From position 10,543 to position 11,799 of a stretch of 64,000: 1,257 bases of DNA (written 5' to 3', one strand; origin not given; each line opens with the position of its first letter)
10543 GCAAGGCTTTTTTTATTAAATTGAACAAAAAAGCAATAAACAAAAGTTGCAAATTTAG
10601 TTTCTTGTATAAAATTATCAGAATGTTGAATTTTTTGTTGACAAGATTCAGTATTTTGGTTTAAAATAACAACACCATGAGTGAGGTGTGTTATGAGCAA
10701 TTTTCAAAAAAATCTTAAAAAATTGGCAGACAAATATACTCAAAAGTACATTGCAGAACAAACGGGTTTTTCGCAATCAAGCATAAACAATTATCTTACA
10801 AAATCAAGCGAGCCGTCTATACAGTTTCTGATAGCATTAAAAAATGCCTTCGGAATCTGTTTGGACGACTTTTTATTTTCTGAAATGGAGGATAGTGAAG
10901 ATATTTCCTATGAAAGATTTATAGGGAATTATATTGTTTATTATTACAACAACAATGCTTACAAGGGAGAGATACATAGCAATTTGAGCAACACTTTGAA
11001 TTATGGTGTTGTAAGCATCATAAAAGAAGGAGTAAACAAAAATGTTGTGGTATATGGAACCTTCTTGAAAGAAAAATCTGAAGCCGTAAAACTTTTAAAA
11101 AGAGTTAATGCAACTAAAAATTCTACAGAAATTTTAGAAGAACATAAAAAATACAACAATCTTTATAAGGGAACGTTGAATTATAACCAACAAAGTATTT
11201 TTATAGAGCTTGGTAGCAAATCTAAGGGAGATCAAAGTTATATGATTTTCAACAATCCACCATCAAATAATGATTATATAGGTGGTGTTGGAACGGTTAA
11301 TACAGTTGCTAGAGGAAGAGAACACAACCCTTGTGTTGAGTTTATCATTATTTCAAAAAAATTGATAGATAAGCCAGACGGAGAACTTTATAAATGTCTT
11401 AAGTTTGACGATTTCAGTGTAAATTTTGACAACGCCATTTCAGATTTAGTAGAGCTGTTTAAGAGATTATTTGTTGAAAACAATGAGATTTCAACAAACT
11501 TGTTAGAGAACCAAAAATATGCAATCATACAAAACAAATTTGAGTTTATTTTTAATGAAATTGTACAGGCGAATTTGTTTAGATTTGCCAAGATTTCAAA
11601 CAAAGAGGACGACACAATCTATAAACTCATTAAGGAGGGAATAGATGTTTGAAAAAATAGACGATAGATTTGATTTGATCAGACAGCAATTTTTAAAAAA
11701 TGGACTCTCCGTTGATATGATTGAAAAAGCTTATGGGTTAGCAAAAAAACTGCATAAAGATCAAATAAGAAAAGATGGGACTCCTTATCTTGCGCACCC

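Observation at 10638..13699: Self-contained three-gene operon: XRE-HTH sensor-like protein, hydrolase-only truncated RSH, transglutaminase-fold protein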

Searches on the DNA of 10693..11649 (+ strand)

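Call 61: search_rna_families(sources=[L012, L019, L016, L018, L014, L024, L011, L013], threshold=gathering)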
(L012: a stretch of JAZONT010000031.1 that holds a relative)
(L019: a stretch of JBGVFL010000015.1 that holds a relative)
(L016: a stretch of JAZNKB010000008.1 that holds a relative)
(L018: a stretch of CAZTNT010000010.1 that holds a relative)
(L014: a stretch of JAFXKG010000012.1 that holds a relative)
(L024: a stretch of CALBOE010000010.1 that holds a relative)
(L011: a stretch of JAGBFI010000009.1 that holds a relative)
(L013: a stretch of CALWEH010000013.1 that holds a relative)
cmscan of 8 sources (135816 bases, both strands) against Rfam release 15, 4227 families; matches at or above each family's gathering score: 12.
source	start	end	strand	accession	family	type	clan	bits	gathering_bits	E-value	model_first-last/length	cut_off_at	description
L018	12191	12456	+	RF01854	Bacteria_large_SRP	Gene;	CL00003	152.2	60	4.8e-24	1-256/256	no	Bacterial large signal recognition particle RNA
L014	8027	8099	-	RF00005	tRNA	Gene; tRNA;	CL00001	72.1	29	1.8e-13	1-71/71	no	tRNA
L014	7933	8004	-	RF00005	tRNA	Gene; tRNA;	CL00001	70.8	29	3.9e-13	1-71/71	no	tRNA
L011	11818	11900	-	RF00005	tRNA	Gene; tRNA;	CL00001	59.7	29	4.4e-10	1-71/71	no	tRNA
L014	12542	12612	+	RF00005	tRNA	Gene; tRNA;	CL00001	58.4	29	1e-09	1-71/71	no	tRNA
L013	12566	12641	+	RF00005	tRNA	Gene; tRNA;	CL00001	58.2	29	1.2e-09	1-71/71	no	tRNA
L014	12721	12805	+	RF00005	tRNA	Gene; tRNA;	CL00001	57.4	29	1.9e-09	1-71/71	no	tRNA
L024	9000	9084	-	RF00005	tRNA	Gene; tRNA;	CL00001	56.2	29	4.2e-09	1-71/71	no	tRNA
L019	5183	5265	-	RF00005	tRNA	Gene; tRNA;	CL00001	56.1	29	4.6e-09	1-71/71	no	tRNA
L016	17363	17445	-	RF00005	tRNA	Gene; tRNA;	CL00001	56.1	29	4.6e-09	1-71/71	no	tRNA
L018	18510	18592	+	RF00005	tRNA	Gene; tRNA;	CL00001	56.1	29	4.5e-09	1-71/71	no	tRNA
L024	16246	16328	-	RF00005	tRNA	Gene; tRNA;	CL00001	55.4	29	6.9e-09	1-71/71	no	tRNA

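Call 96: search_rna_families(sources=[L012, L019, L024, L011], threshold=evalue, max_evalue=0.01)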
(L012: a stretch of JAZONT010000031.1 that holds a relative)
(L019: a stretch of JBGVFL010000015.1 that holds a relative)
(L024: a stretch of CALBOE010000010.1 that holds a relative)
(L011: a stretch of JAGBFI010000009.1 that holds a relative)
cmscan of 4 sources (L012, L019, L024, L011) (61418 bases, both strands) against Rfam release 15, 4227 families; matches with E-value up to 0.01: 4.
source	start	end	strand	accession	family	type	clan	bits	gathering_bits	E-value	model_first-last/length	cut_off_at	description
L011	11818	11900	-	RF00005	tRNA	Gene; tRNA;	CL00001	59.7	29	2e-10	1-71/71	no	tRNA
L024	9000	9084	-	RF00005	tRNA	Gene; tRNA;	CL00001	56.2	29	1.9e-09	1-71/71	no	tRNA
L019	5183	5265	-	RF00005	tRNA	Gene; tRNA;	CL00001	56.1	29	2.1e-09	1-71/71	no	tRNA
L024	16246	16328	-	RF00005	tRNA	Gene; tRNA;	CL00001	55.4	29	3.1e-09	1-71/71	no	tRNA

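Call 97: search_rna_families(sources=[L014, L016, L018], threshold=evalue, max_evalue=0.01)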
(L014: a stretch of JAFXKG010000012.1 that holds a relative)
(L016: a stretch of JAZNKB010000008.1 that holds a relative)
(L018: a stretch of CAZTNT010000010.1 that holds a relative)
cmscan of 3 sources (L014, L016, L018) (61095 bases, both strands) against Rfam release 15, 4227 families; matches with E-value up to 0.01: 7.
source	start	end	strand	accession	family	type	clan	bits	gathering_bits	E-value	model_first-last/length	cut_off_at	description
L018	12191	12456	+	RF01854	Bacteria_large_SRP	Gene;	CL00003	152.2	60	2.1e-24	1-256/256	no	Bacterial large signal recognition particle RNA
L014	8027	8099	-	RF00005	tRNA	Gene; tRNA;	CL00001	72.1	29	7.9e-14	1-71/71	no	tRNA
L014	7933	8004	-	RF00005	tRNA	Gene; tRNA;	CL00001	70.8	29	1.8e-13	1-71/71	no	tRNA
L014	12542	12612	+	RF00005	tRNA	Gene; tRNA;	CL00001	58.4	29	4.7e-10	1-71/71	no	tRNA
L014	12721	12805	+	RF00005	tRNA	Gene; tRNA;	CL00001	57.4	29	8.5e-10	1-71/71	no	tRNA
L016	17363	17445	-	RF00005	tRNA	Gene; tRNA;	CL00001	56.1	29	2.1e-09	1-71/71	no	tRNA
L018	18510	18592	+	RF00005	tRNA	Gene; tRNA;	CL00001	56.1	29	2e-09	1-71/71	no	tRNA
